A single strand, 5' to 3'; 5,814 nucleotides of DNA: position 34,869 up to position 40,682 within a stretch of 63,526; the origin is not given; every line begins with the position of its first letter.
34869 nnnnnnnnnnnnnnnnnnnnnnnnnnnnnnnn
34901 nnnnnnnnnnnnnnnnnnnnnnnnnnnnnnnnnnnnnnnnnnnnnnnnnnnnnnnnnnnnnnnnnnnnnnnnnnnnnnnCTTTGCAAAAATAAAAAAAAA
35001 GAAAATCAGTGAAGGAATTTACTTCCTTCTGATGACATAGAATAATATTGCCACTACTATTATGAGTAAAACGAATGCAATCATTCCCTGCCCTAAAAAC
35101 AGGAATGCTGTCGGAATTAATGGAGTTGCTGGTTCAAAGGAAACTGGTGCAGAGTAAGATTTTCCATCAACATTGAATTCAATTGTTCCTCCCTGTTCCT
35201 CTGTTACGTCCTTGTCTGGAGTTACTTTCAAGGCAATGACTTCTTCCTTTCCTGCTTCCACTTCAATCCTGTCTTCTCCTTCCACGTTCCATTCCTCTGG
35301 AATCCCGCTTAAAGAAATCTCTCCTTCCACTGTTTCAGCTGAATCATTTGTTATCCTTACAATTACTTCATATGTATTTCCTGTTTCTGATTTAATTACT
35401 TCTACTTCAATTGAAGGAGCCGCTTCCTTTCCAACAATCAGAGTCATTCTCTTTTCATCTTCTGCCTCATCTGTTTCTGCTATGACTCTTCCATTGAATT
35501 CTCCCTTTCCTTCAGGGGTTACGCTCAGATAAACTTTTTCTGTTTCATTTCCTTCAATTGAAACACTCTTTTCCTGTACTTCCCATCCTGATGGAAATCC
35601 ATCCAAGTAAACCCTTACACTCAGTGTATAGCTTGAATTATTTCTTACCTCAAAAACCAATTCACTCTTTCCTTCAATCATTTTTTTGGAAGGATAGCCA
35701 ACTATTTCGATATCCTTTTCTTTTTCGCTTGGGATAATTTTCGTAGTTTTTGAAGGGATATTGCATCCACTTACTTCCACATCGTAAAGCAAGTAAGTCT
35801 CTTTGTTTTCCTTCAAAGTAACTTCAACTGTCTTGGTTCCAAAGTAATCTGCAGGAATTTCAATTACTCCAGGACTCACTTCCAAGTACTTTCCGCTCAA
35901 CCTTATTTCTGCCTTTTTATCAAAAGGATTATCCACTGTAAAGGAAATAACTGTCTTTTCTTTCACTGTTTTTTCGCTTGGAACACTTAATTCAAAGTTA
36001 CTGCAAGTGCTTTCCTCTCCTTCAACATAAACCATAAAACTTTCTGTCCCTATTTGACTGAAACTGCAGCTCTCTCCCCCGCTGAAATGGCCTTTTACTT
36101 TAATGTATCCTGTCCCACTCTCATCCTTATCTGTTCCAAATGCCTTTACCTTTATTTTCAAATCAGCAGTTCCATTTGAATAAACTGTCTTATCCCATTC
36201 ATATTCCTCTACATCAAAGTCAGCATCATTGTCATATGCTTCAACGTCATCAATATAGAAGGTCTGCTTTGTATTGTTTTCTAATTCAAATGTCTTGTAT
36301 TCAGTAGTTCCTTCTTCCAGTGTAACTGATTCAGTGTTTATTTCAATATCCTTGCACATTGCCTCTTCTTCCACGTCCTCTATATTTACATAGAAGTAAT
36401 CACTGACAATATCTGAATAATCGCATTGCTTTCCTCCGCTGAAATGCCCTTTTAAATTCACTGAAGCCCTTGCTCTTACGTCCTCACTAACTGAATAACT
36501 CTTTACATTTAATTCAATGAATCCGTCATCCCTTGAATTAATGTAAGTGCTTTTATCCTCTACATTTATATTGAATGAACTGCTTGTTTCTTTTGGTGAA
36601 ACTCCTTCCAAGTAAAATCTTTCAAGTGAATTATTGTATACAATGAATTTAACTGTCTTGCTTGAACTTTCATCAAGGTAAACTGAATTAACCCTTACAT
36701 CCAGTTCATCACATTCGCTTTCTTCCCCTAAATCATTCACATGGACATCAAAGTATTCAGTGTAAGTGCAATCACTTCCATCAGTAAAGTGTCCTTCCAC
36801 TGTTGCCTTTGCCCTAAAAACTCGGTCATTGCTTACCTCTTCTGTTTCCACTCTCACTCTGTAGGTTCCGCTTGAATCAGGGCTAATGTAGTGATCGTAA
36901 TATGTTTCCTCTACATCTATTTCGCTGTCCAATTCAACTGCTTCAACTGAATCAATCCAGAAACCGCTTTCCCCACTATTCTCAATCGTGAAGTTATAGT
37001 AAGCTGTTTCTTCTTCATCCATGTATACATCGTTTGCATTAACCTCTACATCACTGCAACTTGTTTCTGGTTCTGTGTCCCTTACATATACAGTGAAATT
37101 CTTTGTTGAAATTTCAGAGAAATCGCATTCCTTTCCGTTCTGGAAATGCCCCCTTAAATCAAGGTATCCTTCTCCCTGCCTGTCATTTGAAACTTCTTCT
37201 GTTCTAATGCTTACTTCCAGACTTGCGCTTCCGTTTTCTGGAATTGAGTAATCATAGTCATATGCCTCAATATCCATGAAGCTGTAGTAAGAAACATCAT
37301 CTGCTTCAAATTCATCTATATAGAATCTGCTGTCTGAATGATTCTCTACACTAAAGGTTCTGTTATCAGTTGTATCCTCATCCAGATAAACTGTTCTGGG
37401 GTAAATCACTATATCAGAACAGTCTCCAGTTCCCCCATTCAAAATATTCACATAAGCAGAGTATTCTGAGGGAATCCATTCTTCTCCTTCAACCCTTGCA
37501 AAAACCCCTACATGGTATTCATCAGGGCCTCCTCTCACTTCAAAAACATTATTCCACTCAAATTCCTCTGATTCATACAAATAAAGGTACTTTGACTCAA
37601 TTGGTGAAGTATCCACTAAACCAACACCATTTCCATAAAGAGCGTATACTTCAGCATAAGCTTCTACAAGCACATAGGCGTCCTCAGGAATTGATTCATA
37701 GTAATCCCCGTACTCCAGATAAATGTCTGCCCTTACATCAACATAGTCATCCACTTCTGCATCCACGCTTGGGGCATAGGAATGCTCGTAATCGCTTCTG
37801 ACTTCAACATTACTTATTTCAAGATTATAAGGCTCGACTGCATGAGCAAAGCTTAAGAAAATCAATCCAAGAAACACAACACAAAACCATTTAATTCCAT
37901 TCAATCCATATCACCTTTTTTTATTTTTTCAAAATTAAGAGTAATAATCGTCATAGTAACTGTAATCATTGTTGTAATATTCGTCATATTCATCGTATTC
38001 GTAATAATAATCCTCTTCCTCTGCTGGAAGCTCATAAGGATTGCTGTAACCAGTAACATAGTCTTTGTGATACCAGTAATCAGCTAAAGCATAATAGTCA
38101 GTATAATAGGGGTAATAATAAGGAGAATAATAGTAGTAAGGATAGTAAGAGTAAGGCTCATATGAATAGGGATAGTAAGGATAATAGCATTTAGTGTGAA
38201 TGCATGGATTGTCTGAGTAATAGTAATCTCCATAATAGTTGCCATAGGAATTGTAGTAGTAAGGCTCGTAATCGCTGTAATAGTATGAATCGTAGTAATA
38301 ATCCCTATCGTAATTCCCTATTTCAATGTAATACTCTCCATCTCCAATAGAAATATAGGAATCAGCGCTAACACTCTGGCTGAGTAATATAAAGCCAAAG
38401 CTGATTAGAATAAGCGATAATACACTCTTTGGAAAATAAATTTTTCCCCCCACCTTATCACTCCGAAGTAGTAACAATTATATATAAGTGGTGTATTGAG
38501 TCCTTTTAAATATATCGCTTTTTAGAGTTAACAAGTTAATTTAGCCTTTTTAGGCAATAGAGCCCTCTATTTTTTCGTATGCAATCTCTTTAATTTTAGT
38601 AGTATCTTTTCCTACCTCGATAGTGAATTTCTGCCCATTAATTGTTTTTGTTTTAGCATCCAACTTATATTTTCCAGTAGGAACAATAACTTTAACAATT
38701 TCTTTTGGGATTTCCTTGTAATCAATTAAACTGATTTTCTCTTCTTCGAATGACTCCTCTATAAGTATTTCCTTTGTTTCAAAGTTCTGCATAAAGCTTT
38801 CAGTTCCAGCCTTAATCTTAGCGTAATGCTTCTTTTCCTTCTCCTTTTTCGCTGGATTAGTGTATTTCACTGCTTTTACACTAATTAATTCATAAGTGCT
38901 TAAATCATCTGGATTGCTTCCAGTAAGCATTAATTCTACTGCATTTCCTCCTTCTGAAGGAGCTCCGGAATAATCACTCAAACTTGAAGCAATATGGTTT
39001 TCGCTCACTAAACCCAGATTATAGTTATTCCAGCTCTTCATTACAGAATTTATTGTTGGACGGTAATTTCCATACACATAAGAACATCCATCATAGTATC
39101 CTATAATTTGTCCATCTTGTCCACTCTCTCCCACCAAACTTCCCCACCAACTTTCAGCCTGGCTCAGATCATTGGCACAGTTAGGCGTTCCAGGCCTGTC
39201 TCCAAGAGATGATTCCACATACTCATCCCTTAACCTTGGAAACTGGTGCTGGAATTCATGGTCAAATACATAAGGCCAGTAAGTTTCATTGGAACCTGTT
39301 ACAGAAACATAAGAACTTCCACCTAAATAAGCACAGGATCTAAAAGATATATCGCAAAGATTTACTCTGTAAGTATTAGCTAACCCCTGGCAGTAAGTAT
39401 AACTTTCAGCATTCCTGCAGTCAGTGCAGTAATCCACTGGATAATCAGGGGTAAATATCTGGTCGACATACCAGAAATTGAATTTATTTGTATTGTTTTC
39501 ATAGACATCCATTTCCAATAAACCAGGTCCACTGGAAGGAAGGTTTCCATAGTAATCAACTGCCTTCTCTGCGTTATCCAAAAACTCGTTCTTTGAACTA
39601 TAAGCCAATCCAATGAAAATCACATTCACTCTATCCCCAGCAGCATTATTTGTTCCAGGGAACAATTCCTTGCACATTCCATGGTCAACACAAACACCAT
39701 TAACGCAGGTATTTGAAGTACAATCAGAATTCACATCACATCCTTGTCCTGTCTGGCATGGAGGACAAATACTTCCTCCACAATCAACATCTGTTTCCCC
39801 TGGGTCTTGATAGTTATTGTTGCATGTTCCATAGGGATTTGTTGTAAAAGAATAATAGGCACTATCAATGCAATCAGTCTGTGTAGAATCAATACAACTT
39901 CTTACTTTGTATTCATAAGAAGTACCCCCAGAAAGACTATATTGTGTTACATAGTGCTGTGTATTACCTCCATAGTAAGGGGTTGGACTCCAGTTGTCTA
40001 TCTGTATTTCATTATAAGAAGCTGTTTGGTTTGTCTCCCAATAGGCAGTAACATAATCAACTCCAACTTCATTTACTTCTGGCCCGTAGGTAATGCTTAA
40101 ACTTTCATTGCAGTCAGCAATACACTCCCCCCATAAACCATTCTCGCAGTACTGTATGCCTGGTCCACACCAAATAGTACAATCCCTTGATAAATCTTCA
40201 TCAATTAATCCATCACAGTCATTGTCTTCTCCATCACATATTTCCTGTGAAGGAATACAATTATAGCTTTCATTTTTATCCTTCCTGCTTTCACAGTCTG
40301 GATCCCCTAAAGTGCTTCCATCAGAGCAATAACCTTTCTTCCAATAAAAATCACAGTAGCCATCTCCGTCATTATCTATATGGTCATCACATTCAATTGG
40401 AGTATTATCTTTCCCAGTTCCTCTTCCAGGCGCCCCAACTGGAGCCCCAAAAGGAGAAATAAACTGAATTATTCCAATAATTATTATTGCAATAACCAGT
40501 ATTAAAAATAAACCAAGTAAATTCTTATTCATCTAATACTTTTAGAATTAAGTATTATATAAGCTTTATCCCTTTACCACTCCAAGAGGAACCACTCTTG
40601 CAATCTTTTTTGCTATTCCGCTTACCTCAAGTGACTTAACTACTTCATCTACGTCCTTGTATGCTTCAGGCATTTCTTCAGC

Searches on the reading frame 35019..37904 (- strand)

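Call 64: search_protein_families(library=pfam, proteins=[window:35019-37904:-], max_evalue=0.001)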
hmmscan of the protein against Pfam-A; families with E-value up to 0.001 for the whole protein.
window:35019-37904:- (961 aa): 2 families
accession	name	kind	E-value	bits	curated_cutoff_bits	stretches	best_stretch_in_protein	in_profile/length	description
PF11614.14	FixG_C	-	8.6e-09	36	25.6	1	836-913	26-102/119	IG-like fold at C-terminal of FixG, putative oxidoreductase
PF10633.15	NPCBM_assoc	-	0.00062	20.3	24.4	0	841-899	3-63/78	NPCBM-associated, NEW3 domain of alpha-galactosidase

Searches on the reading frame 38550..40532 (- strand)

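Call 64: search_protein_families(library=pfam, proteins=[window:38550-40532:-], max_evalue=0.001)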
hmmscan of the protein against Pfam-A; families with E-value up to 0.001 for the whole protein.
window:38550-40532:- (660 aa): 1 family
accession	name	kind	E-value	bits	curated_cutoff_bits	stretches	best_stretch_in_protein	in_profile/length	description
PF09471.16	Peptidase_M64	-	9.2e-08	32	26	0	406-469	130-199/302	IgA Peptidase M64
